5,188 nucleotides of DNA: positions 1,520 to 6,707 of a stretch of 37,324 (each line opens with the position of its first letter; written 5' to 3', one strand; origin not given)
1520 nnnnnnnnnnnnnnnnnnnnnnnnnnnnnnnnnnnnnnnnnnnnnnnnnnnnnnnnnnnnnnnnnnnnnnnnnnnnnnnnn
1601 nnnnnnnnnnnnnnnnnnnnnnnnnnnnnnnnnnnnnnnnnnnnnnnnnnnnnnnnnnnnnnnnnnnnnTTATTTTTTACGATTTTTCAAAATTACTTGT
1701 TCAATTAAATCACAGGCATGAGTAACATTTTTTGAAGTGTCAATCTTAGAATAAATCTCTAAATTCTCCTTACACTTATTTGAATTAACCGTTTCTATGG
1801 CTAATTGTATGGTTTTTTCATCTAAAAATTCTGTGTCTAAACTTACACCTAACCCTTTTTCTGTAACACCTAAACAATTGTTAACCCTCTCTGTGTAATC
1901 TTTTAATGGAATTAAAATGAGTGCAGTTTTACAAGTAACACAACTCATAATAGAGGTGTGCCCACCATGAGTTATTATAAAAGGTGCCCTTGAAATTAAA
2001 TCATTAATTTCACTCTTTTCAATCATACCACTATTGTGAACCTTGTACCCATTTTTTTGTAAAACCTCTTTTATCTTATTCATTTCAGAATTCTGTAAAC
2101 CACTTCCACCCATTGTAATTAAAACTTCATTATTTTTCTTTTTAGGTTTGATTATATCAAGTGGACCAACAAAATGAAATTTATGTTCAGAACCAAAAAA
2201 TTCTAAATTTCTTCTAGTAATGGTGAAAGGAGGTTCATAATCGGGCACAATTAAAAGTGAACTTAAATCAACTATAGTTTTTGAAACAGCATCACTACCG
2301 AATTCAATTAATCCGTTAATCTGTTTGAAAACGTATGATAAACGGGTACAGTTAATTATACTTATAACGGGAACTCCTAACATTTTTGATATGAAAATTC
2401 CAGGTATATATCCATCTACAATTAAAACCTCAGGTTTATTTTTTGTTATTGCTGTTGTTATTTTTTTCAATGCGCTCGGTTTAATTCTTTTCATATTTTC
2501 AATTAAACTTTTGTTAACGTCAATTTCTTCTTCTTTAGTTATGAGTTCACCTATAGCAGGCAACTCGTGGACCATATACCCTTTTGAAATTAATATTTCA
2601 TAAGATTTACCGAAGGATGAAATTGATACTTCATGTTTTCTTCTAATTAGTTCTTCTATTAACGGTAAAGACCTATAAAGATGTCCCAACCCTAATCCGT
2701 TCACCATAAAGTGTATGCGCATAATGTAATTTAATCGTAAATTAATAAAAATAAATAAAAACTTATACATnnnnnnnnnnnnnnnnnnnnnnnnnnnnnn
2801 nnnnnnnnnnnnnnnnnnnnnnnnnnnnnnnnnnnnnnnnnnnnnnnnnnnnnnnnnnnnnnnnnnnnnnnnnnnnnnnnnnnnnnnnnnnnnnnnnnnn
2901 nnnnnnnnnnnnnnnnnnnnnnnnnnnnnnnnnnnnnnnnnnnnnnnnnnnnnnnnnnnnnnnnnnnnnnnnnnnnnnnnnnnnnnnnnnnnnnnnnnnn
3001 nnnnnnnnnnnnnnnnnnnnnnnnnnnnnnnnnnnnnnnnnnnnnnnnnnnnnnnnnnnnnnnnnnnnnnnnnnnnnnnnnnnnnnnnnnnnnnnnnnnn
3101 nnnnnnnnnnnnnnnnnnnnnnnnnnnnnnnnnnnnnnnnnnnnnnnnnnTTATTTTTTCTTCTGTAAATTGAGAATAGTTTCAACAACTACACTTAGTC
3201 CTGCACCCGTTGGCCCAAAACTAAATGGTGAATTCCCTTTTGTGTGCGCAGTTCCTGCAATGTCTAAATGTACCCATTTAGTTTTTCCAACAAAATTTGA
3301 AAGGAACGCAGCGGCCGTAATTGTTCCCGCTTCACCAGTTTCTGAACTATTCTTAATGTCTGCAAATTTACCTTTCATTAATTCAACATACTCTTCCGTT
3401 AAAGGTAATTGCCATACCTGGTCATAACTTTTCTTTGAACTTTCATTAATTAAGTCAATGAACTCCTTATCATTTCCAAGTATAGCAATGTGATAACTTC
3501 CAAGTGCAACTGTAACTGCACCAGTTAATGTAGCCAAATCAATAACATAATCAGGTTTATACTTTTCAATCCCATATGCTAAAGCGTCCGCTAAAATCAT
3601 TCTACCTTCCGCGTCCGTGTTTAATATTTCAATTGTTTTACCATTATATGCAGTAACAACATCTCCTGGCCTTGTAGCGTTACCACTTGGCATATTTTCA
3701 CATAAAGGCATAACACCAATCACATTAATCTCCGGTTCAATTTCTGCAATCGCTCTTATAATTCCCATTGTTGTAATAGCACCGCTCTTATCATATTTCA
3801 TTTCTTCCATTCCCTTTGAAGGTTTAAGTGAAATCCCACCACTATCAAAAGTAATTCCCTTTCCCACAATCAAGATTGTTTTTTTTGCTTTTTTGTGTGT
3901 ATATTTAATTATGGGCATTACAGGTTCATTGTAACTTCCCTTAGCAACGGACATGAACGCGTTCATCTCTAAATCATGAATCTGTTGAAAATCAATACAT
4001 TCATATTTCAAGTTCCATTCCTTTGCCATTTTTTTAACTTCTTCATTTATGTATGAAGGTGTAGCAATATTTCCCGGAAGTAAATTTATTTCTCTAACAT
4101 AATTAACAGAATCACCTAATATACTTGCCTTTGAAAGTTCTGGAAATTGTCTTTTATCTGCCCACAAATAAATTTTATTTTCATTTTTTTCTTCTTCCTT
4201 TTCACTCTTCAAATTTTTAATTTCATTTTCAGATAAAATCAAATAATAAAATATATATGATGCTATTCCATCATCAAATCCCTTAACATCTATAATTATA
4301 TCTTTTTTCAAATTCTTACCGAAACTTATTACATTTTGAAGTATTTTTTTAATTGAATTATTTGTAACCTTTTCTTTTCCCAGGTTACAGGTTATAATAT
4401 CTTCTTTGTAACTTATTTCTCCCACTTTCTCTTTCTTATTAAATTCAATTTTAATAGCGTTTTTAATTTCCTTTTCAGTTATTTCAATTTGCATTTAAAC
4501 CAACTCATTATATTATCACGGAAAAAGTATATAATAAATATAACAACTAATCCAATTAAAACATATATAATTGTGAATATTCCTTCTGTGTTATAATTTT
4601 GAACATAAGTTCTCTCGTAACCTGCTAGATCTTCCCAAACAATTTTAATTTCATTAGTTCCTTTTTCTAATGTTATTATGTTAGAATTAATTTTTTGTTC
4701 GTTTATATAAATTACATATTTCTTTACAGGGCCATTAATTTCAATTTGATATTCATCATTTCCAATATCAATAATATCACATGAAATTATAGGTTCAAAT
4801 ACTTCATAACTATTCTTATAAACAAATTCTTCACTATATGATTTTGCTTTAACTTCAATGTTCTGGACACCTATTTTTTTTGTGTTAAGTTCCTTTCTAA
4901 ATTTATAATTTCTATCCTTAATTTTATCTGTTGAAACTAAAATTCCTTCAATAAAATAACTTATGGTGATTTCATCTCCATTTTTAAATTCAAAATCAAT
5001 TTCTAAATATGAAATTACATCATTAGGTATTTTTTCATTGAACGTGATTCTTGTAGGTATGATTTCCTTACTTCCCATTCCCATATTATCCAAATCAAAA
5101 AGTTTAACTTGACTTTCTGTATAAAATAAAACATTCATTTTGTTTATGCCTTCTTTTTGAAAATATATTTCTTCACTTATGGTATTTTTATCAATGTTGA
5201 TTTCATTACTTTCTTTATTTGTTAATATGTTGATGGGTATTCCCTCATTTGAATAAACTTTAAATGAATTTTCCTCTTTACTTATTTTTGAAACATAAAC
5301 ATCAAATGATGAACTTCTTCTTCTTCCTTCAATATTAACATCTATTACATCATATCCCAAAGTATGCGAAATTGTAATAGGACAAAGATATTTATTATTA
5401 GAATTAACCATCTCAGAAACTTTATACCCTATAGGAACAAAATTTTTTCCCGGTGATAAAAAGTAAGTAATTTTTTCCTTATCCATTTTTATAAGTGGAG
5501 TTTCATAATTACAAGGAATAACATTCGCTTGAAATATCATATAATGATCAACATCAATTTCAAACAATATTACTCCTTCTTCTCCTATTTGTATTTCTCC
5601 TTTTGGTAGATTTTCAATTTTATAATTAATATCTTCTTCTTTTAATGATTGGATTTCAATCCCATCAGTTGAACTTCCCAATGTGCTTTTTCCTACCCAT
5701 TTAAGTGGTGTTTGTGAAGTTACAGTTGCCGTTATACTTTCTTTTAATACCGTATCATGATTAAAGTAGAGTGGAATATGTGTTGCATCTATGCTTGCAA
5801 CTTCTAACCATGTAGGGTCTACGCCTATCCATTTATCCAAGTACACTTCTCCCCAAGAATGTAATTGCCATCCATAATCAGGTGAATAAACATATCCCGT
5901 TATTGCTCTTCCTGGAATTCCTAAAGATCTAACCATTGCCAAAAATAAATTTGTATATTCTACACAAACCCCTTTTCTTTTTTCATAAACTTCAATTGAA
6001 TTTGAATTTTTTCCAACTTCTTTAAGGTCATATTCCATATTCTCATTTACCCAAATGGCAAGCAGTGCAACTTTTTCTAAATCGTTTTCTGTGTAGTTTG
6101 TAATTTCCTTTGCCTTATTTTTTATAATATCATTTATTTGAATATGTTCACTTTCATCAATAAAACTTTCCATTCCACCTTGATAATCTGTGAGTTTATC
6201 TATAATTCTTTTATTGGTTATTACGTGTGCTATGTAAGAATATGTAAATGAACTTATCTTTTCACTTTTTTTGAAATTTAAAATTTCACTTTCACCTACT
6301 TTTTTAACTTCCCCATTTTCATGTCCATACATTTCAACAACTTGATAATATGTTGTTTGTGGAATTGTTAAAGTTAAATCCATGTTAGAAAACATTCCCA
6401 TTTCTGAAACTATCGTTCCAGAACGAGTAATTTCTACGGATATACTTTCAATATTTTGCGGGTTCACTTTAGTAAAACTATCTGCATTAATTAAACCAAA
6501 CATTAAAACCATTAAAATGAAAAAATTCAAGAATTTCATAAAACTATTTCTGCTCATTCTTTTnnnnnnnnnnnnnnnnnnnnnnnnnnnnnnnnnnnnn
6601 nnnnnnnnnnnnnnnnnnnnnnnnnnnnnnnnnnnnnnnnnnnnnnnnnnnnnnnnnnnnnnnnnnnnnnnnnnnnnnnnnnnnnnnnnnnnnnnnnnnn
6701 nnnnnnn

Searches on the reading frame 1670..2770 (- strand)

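Call 21: search_protein_families(library=pfam, proteins=[window:1670-2770:-], max_evalue=0.001)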
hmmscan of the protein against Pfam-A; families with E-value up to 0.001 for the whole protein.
window:1670-2770:- (366 aa): 3 families
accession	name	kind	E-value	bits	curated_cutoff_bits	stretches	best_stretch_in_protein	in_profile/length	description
PF13528.12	Glyco_trans_1_3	-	3.5e-16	59.7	25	1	17-167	1-149/322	Glycosyl transferase family 1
PF04101.22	Glyco_tran_28_C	-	9.2e-11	42.5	22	1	211-335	28-147/166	Glycosyltransferase family 28 C-terminal domain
PF00201.24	UDPGT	-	3.5e-05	23.3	19.5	1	265-347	344-425/499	UDP-glucoronosyl and UDP-glucosyl transferase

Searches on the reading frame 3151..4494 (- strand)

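Call 21: search_protein_families(library=pfam, proteins=[window:3151-4494:-], max_evalue=0.001)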
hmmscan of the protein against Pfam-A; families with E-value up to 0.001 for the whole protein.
window:3151-4494:- (447 aa): 1 family
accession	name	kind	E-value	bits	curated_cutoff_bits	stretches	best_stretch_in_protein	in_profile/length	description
PF00883.26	Peptidase_M17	-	2.9e-114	382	25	1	131-435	1-308/310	Cytosol aminopeptidase family, catalytic domain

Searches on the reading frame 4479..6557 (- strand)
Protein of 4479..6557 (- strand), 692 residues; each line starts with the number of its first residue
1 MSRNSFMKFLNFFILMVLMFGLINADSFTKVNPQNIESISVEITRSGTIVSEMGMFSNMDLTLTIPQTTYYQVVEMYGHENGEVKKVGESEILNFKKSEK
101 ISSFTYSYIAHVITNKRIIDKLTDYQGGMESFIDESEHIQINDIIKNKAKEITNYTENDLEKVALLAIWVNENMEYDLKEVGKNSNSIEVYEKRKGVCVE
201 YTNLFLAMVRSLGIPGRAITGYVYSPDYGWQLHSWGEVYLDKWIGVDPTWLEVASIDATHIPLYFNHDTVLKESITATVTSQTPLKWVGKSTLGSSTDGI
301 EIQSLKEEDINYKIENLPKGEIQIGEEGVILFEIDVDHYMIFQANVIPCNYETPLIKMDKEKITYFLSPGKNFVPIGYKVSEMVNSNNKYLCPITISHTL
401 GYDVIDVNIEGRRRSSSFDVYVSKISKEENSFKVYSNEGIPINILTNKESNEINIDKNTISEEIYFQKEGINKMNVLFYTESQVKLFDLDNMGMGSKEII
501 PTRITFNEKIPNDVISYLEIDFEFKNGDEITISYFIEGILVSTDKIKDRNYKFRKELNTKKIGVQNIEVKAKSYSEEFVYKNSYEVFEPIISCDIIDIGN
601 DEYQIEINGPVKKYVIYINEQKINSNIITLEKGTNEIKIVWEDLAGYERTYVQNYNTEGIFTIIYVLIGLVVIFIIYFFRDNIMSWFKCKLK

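Call 21: search_protein_families(library=pfam, proteins=[window:4479-6557:-], max_evalue=0.001)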
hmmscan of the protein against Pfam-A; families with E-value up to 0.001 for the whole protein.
window:4479-6557:- (692 aa): 1 family
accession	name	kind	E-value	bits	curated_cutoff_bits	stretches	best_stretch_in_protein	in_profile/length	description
PF01841.26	Transglut_core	-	3.4e-23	82.4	23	1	148-248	3-108/108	Transglutaminase-like superfamily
